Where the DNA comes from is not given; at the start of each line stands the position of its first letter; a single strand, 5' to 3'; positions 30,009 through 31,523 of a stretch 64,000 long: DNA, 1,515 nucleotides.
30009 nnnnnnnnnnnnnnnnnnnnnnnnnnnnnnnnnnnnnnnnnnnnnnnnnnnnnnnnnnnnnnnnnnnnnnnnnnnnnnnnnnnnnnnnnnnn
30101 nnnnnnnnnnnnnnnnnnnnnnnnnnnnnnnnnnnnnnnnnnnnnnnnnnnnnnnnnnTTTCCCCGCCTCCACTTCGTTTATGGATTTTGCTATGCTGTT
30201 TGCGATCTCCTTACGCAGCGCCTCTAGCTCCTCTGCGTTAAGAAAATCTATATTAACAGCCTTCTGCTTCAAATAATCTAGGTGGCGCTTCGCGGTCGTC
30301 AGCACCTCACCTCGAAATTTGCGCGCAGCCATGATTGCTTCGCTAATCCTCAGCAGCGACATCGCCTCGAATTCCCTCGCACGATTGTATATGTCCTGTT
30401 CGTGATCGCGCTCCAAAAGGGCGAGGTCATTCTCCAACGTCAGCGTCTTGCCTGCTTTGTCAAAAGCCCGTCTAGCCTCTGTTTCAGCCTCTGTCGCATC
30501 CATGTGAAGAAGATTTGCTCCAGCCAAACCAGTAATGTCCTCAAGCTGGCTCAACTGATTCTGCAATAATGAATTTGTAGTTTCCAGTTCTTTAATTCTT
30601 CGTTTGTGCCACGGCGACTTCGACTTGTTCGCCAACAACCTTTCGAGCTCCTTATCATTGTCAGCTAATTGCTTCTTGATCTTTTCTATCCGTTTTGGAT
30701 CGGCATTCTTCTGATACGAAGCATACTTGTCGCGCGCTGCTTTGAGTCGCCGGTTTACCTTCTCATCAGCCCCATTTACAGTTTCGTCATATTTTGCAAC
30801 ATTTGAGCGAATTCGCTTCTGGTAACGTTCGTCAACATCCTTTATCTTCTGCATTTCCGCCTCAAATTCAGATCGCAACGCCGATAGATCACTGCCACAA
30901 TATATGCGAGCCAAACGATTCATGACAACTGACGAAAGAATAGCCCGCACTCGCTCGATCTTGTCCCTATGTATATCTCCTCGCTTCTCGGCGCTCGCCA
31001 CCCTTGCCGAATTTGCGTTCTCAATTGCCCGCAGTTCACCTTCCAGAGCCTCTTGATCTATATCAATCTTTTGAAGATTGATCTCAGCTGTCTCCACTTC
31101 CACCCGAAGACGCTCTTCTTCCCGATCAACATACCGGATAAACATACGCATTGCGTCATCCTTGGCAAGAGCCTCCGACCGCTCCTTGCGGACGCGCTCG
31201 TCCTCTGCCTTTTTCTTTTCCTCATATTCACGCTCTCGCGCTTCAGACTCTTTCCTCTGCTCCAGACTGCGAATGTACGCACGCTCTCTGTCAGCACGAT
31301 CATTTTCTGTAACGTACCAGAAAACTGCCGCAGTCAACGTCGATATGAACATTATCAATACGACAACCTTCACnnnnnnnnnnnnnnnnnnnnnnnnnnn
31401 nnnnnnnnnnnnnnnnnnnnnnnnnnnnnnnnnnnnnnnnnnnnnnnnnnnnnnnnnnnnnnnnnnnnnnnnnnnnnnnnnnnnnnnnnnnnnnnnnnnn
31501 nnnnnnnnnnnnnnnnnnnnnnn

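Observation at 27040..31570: Low-GC three-gene island: coiled-coil anchor + PDZ-less trypsin protease + double zinc-finger membrane protein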

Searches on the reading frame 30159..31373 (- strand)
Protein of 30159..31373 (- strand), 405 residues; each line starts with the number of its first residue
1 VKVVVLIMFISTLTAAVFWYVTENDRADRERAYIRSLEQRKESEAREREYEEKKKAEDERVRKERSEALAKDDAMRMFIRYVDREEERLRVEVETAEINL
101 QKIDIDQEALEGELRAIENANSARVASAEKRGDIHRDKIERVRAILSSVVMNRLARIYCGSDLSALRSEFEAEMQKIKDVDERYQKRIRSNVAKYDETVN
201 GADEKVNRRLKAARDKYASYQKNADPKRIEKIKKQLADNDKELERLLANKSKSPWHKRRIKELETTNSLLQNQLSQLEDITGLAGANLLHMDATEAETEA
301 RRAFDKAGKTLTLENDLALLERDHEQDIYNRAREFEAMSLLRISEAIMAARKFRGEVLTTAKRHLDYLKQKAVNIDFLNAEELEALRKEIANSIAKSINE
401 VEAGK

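Call 3: search_protein_families(library=pfam, proteins=[window:30159-31373:-], max_evalue=0.1)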
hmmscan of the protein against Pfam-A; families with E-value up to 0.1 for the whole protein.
window:30159-31373:- (405 aa): 2 families
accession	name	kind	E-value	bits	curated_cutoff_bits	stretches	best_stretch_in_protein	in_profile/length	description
PF02680.19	DUF211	-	0.044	14.4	22.1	0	73-119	31-77/89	Uncharacterized ArCR, COG1888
PF08552.16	Kei1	-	0.065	13.4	25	0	6-78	84-154/181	Inositolphosphorylceramide synthase subunit Kei1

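Call 4: search_protein_families(library=padloc, proteins=[window:30159-31373:-], max_evalue=0.1)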
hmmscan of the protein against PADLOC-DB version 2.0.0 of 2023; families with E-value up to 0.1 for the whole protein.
window:30159-31373:- (405 aa): 0 families

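Call 19: search_protein_families(library=phrogs, proteins=[window:30159-31373:-], max_evalue=0.01)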
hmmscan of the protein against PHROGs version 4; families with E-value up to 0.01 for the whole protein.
window:30159-31373:- (405 aa): 1 family
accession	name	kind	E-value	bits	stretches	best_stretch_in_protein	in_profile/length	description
phrog_30822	-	unknown function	0.0042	18.4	1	195-293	23-121/131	-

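Call 20: search_protein_families(library=ncbifam, proteins=[window:30159-31373:-], max_evalue=0.01)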
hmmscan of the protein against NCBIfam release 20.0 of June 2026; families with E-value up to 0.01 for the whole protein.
window:30159-31373:- (405 aa): 2 families
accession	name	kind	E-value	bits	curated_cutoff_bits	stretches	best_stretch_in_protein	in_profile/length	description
TIGR04527.1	mycoplas_twoTM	subfamily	0.0007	19.3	125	1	183-283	40-139/248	MG_279/MG_280 family protein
NF045487.1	ASRP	equivalog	0.0047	15.6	300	1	162-296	150-286/593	archaea-specific SMC-related protein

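Call 22: find_homologous_proteins(query=window:30159-31373:-)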
Query window:30159-31373:- (405 aa): 66 proteins with E <= 0.001 among 8000 candidates.
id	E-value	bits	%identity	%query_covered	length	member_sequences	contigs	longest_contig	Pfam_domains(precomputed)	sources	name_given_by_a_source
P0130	1.6e-206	704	83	100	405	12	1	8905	-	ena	-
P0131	3.5e-156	538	65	100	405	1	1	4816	-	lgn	-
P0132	3.9e-150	518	62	100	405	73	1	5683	-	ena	-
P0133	2.4e-148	512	64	97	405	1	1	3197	-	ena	-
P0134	2.6e-147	509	63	97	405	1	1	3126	-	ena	-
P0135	2.6e-147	509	62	100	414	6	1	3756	-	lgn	-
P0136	4.4e-146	505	62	97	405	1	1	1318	-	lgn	-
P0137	1.1e-145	504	63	97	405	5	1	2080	-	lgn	-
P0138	1.6e-145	503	61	100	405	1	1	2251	-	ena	-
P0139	1.8e-145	503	62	97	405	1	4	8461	-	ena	-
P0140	3.0e-145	502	62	97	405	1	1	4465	-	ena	-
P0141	1.0e-144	501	61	100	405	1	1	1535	-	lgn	-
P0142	1.0e-142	494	61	99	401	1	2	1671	-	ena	-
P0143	1.2e-139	484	59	100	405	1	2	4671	-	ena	-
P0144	7.4e-139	481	58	100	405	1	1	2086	-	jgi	jgi:hypothetical protein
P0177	1.1e-117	412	52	100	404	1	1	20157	-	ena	-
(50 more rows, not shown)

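Call 28: find_related_loci(query=A3, collection=genome_contigs, flank=8000)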
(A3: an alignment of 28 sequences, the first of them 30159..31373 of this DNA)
Query A3 (405 aa) in genome_contigs; peptide patterns used: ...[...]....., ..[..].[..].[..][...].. (x = any residue, [..] = any of these).
28 stretches matched a pattern; 2 encode a relative of the query (tblastn E <= 1e-3); 2 distinct loci.
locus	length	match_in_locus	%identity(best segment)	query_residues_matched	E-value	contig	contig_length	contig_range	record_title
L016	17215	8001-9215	59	1-405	4e-139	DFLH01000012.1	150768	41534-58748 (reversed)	MAG TPA_asm: Verrucomicrobia bacterium UBA3624 UBA3624_contig_1016, whole genome shotgun sequence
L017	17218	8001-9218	54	1-405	9e-132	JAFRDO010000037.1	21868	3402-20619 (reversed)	MAG: Kiritimatiellae bacterium isolate RGIG2398 Goat_Ileum-4__c123870, whole genome shotgun sequence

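Call 29: find_related_loci(query=A3, collection=viral_contigs, flank=8000)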
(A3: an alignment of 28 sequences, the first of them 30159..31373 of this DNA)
Query A3 (405 aa) in viral_contigs; peptide patterns used: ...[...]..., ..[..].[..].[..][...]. (x = any residue, [..] = any of these).
18 stretches matched a pattern, but none encodes a relative of the query by tblastn (E <= 1e-3).

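Call 48: search_solved_structures(query=A3, max_evalue=1)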
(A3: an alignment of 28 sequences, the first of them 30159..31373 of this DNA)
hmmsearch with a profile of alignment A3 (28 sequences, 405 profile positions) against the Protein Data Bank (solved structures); distinct sequences matched with E-value up to 1: 14.
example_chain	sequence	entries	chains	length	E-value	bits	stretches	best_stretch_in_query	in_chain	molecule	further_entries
6xa1_Lb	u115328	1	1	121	0.085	15.1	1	189-263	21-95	60S ribosomal protein L29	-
7toq_AL29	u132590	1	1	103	0.096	14.9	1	189-248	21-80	eL29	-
9y42_b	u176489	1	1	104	0.1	14.8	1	189-247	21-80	60S ribosomal protein L29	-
6olz_Ab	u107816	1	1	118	0.14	14.4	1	189-263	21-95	60S ribosomal protein L29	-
6ole_c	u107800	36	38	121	0.15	14.3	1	189-263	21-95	60S ribosomal protein L29 | Large ribosomal subunit protein eL29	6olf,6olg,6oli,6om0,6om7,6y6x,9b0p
3j7o_b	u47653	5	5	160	0.16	14.2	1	190-263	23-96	Ribosomal protein eL29 | eL29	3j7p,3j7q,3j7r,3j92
6r6g_b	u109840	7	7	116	0.16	14.2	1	189-263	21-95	eL29 | 60S ribosomal protein L29 | Large ribosomal subunit protein eL29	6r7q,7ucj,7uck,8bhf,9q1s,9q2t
9y4g_Cb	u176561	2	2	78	0.18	14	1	189-241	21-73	60S ribosomal protein L29 | Large ribosomal subunit protein eL29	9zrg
7qgg_c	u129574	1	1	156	0.21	13.7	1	190-264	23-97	60S ribosomal protein L29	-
9y44_b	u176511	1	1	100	0.25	13.5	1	189-244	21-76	60S ribosomal protein L29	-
9h4n_V2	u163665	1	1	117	0.6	12.3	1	189-244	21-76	Large ribosomal subunit protein eL29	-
22tu_Lb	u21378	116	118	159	0.6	12.3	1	190-263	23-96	60S ribosomal protein L29 | Large ribosomal subunit protein eL29 | 60S RIBOSOMAL PROTEIN EL29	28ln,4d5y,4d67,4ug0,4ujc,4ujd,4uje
9mnc_Lb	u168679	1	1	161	0.62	12.2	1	190-263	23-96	Large ribosomal subunit protein eL29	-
5lks_Lb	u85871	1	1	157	0.76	11.9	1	190-263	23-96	Ribosomal protein L29, isoform CRA_a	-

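Call 50: find_related_loci(query=A3, collection=metagenome_contigs, flank=10000)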
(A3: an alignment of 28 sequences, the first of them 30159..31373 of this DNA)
Query A3 (405 aa) in metagenome_contigs; peptide patterns used: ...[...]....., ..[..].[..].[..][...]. (x = any residue, [..] = any of these).
79 stretches matched a pattern; 8 encode a relative of the query (tblastn E <= 1e-3); 8 distinct loci.
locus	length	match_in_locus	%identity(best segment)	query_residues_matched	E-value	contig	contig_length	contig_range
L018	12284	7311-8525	100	1-405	0e+0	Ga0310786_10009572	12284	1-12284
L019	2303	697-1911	61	1-405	2e-174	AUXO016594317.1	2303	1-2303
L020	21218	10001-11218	58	1-405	8e-142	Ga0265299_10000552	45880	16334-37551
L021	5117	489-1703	58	1-405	1e-140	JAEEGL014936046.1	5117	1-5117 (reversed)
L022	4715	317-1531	59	1-405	7e-141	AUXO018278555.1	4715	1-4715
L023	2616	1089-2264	59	15-405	4e-139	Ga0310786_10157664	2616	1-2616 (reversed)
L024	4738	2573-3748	56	15-405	7e-127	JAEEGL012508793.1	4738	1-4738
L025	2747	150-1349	54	1-400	4e-130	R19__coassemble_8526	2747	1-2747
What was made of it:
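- Tried and rejected: The exact-word patterns were narrow, so they returned only 2 and 8 loci (calls 28, 50).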

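Call 52: search_protein_families(library=pfam, proteins=[L016:7071-7469:+, L016:12463-13617:+, L016:14067-14408:-, L016:14365-14745:-, L016:15347-15700:+, L017:4375-7191:+, L017:12331-12834:+, L017:12834-13526:+, L017:13795-14997:+, L020:8760-9248:+], max_evalue=0.001)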
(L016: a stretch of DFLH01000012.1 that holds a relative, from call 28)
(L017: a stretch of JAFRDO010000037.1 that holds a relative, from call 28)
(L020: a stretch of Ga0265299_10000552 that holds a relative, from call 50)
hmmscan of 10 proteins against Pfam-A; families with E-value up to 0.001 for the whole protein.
L016:7071-7469:+ (132 aa): 1 family
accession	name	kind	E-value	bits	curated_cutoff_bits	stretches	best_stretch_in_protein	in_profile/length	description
PF01850.27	PIN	-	3.1e-11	44.4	23.6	1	6-116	1-116/120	PIN domain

L016:12463-13617:+ (384 aa): 2 families
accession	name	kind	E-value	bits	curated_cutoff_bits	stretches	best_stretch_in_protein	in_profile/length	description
PF13635.12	DUF4143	-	4.5e-45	153.7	28.1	1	175-334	1-160/160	Domain of unknown function (DUF4143)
PF13173.12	AAA_14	-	2.6e-24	86.1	27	1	19-134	4-128/129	AAA domain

L016:14067-14408:- (113 aa): 4 families
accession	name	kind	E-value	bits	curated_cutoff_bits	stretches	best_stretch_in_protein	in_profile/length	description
PF01381.28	HTH_3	-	6.3e-07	29.8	23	1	56-83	11-38/55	Helix-turn-helix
PF13560.12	HTH_31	-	9.3e-06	26.3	27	1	55-84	15-45/64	Helix-turn-helix domain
PF00376.29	MerR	-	0.00028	21.1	28.2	1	60-76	5-21/38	MerR family regulatory protein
PF15731.11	MqsA_antitoxin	-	0.00044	20.8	30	1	42-99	70-127/131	Antitoxin component of bacterial toxin-antitoxin system, MqsA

L016:14365-14745:- (126 aa): 1 family
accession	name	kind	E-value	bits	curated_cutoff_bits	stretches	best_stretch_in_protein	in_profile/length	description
PF06296.18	RelE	-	2e-08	34.9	27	1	60-124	41-105/120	RelE toxin of RelE / RelB toxin-antitoxin system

L016:15347-15700:+ (117 aa): 4 families
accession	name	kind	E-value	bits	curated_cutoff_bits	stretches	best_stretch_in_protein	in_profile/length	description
PF01381.28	HTH_3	-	4.1e-09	36.8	23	1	52-104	1-53/55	Helix-turn-helix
PF13744.12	HTH_37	-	1.1e-07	31.9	27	1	37-101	8-73/80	Helix-turn-helix domain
PF13560.12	HTH_31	-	3.2e-07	31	27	1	47-83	1-37/64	Helix-turn-helix domain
PF13443.12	HTH_26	-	1.7e-05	25.4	22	1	52-94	2-45/63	Cro/C1-type HTH DNA-binding domain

L017:4375-7191:+ (938 aa): 5 families
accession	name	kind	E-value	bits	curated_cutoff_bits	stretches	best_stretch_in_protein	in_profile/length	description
PF22548.2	AEP-TOTE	-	3.2e-86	289.1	27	1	11-246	1-229/230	TOTE conflict system, Archaeo-Eukaryotic Primase domain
PF04851.21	ResIII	-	3.4e-17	63.3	22.5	1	400-544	3-163/164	Type III restriction enzyme, res subunit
PF04480.18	DUF559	-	2.7e-10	40.5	20.6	1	865-930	46-108/109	Protein of unknown function (DUF559)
PF00270.35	DEAD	-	5.3e-09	36.5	26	1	404-544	3-161/167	DEAD/DEAH box helicase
PF18741.7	MTES_1575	-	4.7e-05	23.8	38.2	1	865-930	27-96/96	REase_MTES_1575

L017:12331-12834:+ (167 aa): 0 families

L017:12834-13526:+ (230 aa): 1 family
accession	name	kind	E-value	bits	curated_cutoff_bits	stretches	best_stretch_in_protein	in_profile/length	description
PF08843.17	AbiEii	-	0.00017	22.1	22.5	0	21-211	14-211/238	Nucleotidyl transferase AbiEii toxin, Type IV TA system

L017:13795-14997:+ (400 aa): 3 families
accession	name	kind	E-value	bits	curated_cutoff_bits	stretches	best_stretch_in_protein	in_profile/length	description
PF13635.12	DUF4143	-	7.1e-44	149.8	28.1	1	171-330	1-160/160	Domain of unknown function (DUF4143)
PF13173.12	AAA_14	-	5.7e-26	91.5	27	1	19-133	4-128/129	AAA domain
PF13401.12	AAA_22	-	0.00075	20.3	27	0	68-104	86-124/130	AAA domain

L020:8760-9248:+ (162 aa): 0 families

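Call 57: search_protein_families(library=padloc, proteins=[L016:10541-12241:+, L017:10470-12128:+], max_evalue=0.01)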
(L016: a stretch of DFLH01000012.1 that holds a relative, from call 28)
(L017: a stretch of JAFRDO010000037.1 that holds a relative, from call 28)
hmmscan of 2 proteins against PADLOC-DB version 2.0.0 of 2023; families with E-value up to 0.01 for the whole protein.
L016:10541-12241:+ (566 aa): 2 families
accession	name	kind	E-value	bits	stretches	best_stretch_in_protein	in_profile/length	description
PDLC03812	RTasRmuC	-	0.00048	16.8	1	121-229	1-108/439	DRT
PDLC04040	PD-T4-6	-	0.0069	13.2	1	86-189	285-386/547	-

L017:10470-12128:+ (552 aa): 0 families

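Call 63: search_protein_representatives(alignment_id=A3)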
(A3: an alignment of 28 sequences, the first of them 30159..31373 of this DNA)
Query: 28 sequences, 405 profile positions. Proteins with E-value up to 0.001 (for the whole library): 79; up to 1e-10: 64; up to 1e-30: 39. The best 79 are listed.
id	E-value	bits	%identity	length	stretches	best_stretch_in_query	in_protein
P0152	2.3e-190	649.3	-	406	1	1-405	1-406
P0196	2.0e-127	442.0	-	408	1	1-402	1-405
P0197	2.8e-102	359.2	-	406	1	1-399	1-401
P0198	1.0e-94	334.3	-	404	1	5-395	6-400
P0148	6.2e-94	331.7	-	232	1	174-405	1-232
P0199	7.0e-87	308.5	-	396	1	1-395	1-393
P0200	5.0e-74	266.2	-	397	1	1-400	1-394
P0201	3.2e-70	253.6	-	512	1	1-403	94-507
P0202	3.6e-67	243.6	-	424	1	1-397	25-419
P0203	1.0e-64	235.5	-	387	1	41-400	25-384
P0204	1.0e-62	228.9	-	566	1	62-404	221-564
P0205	2.4e-62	227.7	-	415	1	1-400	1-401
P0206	3.6e-62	227.1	-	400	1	1-401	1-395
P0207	9.8e-62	225.7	-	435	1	2-400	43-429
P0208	4.6e-61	223.5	-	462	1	7-401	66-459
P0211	2.9e-57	211.0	-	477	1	51-401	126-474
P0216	4.4e-53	197.2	-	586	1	6-400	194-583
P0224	1.3e-42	162.7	-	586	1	73-399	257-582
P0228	9.9e-40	153.2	-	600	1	4-400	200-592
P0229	7.5e-37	143.7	-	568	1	54-399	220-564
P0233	8.5e-30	120.5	-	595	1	70-397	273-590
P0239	9.1e-23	97.3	-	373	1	48-399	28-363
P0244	1.6e-19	86.6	-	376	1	43-393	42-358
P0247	3.9e-16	75.5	-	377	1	66-401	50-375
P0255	7.8e-12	61.3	-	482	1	34-394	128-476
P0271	9.4e-04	34.7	-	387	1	39-369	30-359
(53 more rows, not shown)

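Call 64: search_protein_families(library=pfam, proteins=[P0204, P0216, P0224, P0228, P0229, P0233, P0201, P0211, P0255, P0208], max_evalue=0.01)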
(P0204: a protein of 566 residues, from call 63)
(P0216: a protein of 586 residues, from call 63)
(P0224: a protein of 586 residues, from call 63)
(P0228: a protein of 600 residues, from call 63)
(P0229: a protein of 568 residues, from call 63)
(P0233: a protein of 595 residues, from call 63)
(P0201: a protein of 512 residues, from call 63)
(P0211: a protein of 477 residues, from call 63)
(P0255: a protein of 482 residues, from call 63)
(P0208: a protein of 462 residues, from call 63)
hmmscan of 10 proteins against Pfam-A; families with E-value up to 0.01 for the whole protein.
P0204 (566 aa): 3 families
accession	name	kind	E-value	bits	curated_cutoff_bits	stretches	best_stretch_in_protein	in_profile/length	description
PF06103.16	DUF948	-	0.00035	21.1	37.2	0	418-450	26-58/89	Bacterial protein of unknown function (DUF948)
PF06221.18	zf-C2HC5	-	0.0032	17.9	25.8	1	64-99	19-51/54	Putative zinc finger motif, C2HC5-type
PF24441.1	DUF7560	-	0.0075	16.4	27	0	59-78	2-21/44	Family of unknown function (DUF7560)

P0216 (586 aa): 1 family
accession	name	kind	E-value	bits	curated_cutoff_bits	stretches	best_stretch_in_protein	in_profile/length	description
PF21344.3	Zn_ribbon_LysW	-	0.0053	16.8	27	0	4-29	2-27/46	Alpha-aminoadipate carrier protein LysW-like, globular domain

P0224 (586 aa): 0 families

P0228 (600 aa): 1 family
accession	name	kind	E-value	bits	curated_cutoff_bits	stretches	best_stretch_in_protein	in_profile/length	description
PF21344.3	Zn_ribbon_LysW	-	0.0052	16.8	27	1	4-30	2-28/46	Alpha-aminoadipate carrier protein LysW-like, globular domain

P0229 (568 aa): 2 families
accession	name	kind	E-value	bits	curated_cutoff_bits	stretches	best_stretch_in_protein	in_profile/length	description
PF14915.12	CCDC144C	-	0.00017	20.8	35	1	323-443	18-140/534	CCDC144C protein coiled-coil region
PF21344.3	Zn_ribbon_LysW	-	0.0043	17.1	27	1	4-30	2-28/46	Alpha-aminoadipate carrier protein LysW-like, globular domain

P0233 (595 aa): 1 family
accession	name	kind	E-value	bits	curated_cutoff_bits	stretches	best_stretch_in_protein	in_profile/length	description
PF21344.3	Zn_ribbon_LysW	-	7.9e-06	25.9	27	1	18-45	1-28/46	Alpha-aminoadipate carrier protein LysW-like, globular domain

P0201 (512 aa): 4 families
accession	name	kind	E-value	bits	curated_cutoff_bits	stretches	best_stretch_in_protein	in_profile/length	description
PF24441.1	DUF7560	-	4.5e-07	29.9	27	1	1-34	1-36/44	Family of unknown function (DUF7560)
PF21344.3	Zn_ribbon_LysW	-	4.1e-05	23.6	27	1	7-33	2-29/46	Alpha-aminoadipate carrier protein LysW-like, globular domain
PF09723.15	Zn_ribbon_8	-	0.00041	20.7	34.4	1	1-33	1-34/41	Zinc ribbon domain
PF24073.1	DUF7365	-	0.00092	19.8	27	1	90-150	6-66/101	Coiled-coil region of unknown function (DUF7365)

P0211 (477 aa): 1 family
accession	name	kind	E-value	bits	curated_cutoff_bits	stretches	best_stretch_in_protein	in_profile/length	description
PF15604.11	Ntox15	-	0.0068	16.9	22.5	1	254-314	17-75/153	Novel toxin 15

P0255 (482 aa): 4 families
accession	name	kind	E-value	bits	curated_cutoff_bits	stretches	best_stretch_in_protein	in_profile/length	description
PF09723.15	Zn_ribbon_8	-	4.6e-06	27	34.4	1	1-33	1-34/41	Zinc ribbon domain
PF24441.1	DUF7560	-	5.7e-06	26.4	27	1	1-33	1-35/44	Family of unknown function (DUF7560)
PF21344.3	Zn_ribbon_LysW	-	0.0001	22.3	27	1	7-32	2-28/46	Alpha-aminoadipate carrier protein LysW-like, globular domain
PF13248.11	Zn_ribbon_3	-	0.00018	21.3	27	0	5-21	2-18/26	zinc-ribbon domain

P0208 (462 aa): 1 family
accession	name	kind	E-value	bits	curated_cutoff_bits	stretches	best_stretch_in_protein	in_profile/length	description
PF19134.6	DUF5817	-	0.0028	18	31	1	2-44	3-42/57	Domain of unknown function (DUF5817)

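Call 67: list_cluster_members(proteins=[P0239, P0244, P0247, P0271, P0204, P0216, P0228, P0201, P0255, P0208])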
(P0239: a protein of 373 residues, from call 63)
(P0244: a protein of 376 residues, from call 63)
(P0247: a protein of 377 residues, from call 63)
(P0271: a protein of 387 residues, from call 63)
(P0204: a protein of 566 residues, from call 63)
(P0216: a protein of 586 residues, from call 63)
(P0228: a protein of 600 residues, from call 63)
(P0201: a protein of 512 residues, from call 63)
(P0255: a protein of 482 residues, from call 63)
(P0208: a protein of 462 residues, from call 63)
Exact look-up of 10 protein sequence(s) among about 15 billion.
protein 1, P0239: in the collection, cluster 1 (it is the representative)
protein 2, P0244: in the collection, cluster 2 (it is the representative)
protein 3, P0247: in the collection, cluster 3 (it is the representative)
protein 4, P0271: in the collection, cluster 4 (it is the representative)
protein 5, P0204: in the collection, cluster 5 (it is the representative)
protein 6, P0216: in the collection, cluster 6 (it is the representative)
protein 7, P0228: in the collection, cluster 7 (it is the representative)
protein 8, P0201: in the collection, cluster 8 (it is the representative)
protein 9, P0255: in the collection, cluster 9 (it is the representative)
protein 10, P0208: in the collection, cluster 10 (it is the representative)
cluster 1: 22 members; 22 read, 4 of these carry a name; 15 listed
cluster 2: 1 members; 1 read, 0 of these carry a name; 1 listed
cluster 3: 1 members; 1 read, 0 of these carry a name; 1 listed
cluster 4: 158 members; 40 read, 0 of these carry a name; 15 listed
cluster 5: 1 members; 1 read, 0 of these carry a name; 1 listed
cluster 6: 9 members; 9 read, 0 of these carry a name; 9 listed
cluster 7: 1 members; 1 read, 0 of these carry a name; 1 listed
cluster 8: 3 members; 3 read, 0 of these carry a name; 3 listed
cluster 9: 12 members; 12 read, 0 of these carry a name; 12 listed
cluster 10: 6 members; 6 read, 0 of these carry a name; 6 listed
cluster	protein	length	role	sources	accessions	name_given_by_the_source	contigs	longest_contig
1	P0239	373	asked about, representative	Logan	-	-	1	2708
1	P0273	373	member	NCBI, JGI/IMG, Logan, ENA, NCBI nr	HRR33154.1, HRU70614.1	MAG TPA: hypothetical protein P5026_03575 [Kiritimatiellia bacterium] | hypothetical protein [Kiritimatiellia bacterium]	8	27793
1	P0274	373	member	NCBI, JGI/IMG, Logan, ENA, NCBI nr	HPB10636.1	MAG TPA: hypothetical protein PLT74_05195 [Kiritimatiellia bacterium] | hypothetical protein [Kiritimatiellia bacterium]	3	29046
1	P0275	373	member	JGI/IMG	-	ferritin-like metal-binding protein YciE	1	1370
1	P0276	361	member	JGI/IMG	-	ferritin-like metal-binding protein YciE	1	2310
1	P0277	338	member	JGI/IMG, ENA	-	-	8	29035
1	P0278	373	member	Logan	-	-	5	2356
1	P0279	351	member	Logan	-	-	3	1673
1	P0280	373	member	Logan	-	-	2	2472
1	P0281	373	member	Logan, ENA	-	-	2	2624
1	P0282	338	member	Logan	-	-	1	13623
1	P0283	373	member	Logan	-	-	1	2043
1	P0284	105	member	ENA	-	-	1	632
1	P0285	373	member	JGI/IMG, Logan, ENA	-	-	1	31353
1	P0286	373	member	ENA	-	-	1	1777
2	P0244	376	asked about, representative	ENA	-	-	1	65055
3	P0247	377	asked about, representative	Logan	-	-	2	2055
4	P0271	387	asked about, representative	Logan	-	-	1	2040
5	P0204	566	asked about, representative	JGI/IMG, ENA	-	-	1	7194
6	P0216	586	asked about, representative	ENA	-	-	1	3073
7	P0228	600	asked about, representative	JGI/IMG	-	-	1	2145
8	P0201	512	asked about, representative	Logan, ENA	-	-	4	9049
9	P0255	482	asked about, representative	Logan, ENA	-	-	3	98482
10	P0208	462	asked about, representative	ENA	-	-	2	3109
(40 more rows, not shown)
